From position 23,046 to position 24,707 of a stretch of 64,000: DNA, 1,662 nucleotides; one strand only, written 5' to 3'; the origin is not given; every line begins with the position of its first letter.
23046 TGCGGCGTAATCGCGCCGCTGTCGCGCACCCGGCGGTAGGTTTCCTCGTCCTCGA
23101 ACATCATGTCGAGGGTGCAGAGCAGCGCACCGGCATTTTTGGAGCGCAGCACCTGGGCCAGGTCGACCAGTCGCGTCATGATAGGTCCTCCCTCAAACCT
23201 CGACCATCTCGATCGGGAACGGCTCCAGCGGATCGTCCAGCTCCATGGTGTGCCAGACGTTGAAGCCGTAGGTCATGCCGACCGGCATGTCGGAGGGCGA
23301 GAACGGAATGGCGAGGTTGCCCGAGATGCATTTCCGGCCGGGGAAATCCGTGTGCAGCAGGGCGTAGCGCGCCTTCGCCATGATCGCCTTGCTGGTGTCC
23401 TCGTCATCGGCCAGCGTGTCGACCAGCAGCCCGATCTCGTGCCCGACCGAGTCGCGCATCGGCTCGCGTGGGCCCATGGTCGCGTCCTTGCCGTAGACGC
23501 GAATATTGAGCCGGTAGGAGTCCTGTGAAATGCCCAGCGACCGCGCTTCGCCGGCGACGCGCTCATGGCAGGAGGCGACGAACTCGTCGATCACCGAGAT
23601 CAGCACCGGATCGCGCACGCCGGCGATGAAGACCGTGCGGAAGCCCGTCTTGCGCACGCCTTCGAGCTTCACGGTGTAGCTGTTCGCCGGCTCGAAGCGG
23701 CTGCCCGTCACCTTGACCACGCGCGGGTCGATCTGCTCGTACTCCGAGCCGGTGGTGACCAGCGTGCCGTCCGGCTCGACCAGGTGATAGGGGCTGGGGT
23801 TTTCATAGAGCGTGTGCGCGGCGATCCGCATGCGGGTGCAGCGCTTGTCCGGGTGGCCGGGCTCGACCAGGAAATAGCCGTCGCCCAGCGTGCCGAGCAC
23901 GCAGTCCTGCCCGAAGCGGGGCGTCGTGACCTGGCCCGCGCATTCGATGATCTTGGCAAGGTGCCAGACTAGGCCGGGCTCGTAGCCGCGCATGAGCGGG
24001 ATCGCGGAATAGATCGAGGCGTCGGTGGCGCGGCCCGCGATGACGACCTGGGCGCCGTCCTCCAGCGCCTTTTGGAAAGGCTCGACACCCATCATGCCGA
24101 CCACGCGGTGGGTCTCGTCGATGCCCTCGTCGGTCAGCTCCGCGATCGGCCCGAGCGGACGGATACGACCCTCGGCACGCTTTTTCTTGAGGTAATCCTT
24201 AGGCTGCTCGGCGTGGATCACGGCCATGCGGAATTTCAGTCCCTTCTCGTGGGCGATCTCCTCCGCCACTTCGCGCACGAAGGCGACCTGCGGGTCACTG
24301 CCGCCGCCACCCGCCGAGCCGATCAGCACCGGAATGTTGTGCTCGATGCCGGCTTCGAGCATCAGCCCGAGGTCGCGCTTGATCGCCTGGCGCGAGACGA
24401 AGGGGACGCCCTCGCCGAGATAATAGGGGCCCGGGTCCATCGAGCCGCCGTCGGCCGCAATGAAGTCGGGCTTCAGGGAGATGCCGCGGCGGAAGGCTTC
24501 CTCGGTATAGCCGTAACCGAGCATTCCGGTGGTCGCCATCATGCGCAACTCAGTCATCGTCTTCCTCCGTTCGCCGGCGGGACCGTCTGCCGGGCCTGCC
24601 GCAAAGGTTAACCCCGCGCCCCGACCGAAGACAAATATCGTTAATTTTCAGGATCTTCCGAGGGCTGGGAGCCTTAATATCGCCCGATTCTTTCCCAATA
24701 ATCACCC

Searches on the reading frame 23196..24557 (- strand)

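Call 94: search_protein_families(library=pfam, proteins=[window:23196-24557:-], max_evalue=0.01)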
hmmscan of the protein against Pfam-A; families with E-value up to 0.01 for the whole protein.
window:23196-24557:- (454 aa): 1 family
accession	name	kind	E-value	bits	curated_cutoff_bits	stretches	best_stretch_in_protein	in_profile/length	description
PF07287.17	AtuA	-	2.8e-21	76.3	22.8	1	84-407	80-405/437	Acyclic terpene utilisation family protein AtuA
